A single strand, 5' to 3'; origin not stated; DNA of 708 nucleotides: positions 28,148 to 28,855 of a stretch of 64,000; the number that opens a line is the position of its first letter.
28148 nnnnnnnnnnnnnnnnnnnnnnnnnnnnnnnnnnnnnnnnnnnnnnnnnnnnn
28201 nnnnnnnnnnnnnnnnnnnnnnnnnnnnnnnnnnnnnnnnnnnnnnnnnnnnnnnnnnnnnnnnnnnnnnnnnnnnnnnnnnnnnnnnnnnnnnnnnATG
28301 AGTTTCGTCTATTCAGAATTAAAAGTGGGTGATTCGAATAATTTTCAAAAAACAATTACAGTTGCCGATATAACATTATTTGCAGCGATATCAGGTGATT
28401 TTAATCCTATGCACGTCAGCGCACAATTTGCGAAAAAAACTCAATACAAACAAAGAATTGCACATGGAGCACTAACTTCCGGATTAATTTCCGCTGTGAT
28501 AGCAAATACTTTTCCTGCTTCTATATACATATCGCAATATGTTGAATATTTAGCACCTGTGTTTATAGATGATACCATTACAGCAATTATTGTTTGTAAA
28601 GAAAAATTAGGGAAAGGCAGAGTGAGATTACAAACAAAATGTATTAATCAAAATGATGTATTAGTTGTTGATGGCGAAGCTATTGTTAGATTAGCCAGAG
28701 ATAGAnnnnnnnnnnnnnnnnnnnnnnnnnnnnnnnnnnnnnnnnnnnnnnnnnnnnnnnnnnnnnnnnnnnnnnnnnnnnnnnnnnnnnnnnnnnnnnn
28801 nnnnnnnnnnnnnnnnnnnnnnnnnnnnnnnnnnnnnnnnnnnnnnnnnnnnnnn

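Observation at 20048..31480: GntR-controlled accessory locus with an enzyme set matching no canonical pathway (best candidate for a new system)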

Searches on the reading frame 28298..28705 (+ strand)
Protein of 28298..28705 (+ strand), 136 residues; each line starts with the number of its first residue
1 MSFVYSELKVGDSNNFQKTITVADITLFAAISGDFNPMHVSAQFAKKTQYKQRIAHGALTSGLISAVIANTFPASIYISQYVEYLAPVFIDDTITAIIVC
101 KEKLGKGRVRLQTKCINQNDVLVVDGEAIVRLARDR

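Call 76: find_homologous_proteins(query=window:28298-28705:+)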
Query window:28298-28705:+ (136 aa): 134 proteins with E <= 0.001 among 148 candidates; the best 120 are listed.
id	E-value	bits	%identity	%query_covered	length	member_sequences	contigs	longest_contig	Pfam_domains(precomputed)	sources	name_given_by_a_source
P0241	4.5e-81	287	100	100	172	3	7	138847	PF01575.26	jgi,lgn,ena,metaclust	metaclust:\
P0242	2.8e-73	262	87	100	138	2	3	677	PF01575.26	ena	-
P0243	9.8e-56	205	69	99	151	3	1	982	PF01575.26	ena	-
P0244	9.7e-55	202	66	99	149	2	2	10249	PF01575.26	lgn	-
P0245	2.4e-53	197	65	99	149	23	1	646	PF01575.26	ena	-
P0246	8.5e-53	196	66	99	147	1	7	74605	PF01575.26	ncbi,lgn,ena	-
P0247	3.1e-52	194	66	99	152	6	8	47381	PF01575.26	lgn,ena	-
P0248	3.8e-52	194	63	99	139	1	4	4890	PF01575.26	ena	-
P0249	2.8e-51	191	64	99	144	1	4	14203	PF01575.26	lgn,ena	-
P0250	1.3e-50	189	63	99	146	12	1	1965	PF01575.26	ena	-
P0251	3.3e-50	187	63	99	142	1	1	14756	PF01575.26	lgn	-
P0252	4.4e-50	187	62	100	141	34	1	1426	PF13452.12,PF01575.26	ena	-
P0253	1.1e-49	186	60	99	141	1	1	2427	PF01575.26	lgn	-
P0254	1.4e-49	185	64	99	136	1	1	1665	PF01575.26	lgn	-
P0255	2.3e-49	185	60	100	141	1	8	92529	PF01575.26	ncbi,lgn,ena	-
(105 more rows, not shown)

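Call 77: find_encoding_contigs(protein=P0246, flank=7000, max_places=1)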
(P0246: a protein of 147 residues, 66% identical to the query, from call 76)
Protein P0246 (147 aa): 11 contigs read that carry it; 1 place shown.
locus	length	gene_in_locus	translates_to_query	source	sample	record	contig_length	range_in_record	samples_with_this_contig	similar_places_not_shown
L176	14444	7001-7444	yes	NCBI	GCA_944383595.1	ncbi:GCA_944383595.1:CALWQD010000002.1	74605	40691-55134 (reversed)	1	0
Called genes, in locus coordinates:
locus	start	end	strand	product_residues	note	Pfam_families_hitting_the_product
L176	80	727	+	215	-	PF01613:Flavin_Reduct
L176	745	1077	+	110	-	PF12675:DUF3795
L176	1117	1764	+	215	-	-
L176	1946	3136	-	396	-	PF02515:CoA_transf_3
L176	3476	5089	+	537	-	PF00501:AMP-binding, PF13193:AMP-binding_C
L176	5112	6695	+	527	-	PF01144:CoA_trans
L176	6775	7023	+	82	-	-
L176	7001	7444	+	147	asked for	PF01575:MaoC_dehydratas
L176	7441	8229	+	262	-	PF00378:ECH_1, PF16113:ECH_2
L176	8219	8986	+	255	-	PF00378:ECH_1, PF16113:ECH_2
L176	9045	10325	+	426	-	PF13433:Peripla_BP_5, PF13458:Peripla_BP_6, PF01094:ANF_receptor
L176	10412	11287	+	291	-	PF02653:BPD_transp_2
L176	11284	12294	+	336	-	PF02653:BPD_transp_2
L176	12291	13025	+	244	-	PF00005:ABC_tran, PF12399:BCA_ABC_TP_C (weak)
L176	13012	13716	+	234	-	PF00005:ABC_tran, PF13304:AAA_21 (faint)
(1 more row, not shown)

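Call 78: find_encoding_contigs(protein=P0255, flank=7000, max_places=1)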
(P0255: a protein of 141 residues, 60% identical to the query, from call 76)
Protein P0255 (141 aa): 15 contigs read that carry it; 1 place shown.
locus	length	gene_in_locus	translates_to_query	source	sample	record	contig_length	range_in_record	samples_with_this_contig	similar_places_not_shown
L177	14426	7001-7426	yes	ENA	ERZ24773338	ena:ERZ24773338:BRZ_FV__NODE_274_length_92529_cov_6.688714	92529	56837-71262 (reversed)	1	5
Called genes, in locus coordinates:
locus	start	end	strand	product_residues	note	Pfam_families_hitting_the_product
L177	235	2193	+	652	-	PF08220:HTH_DeoR (faint), PF08279:HTH_11, PF08280:HTH_Mga (weak), PF05043:Mga (weak), PF00874:PRD, PF00359:PTS_EIIA_2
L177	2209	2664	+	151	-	PF00359:PTS_EIIA_2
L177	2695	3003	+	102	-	PF02302:PTS_IIB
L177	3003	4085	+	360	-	PF02378:PTS_EIIC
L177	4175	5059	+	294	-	PF01116:F_bP_aldolase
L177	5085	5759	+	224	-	PF08378:NERD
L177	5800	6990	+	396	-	PF02515:CoA_transf_3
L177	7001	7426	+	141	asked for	PF01575:MaoC_dehydratas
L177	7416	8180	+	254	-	PF00378:ECH_1, PF16113:ECH_2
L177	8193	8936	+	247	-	PF00106:adh_short, PF08659:KR, PF13561:adh_short_C2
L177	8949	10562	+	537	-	PF00501:AMP-binding, PF13193:AMP-binding_C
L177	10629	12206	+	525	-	PF01144:CoA_trans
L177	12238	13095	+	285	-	PF01210:NAD_Gly3P_dh_N (weak), PF02737:3HCDH_N, PF03446:NAD_binding_2 (weak), PF03721:UDPG_MGDP_dh_N (weak), PF00725:3HCDH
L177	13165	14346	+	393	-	PF00108:Thiolase_N, PF02803:Thiolase_C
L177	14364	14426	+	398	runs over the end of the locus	PF02595:Gly_kinase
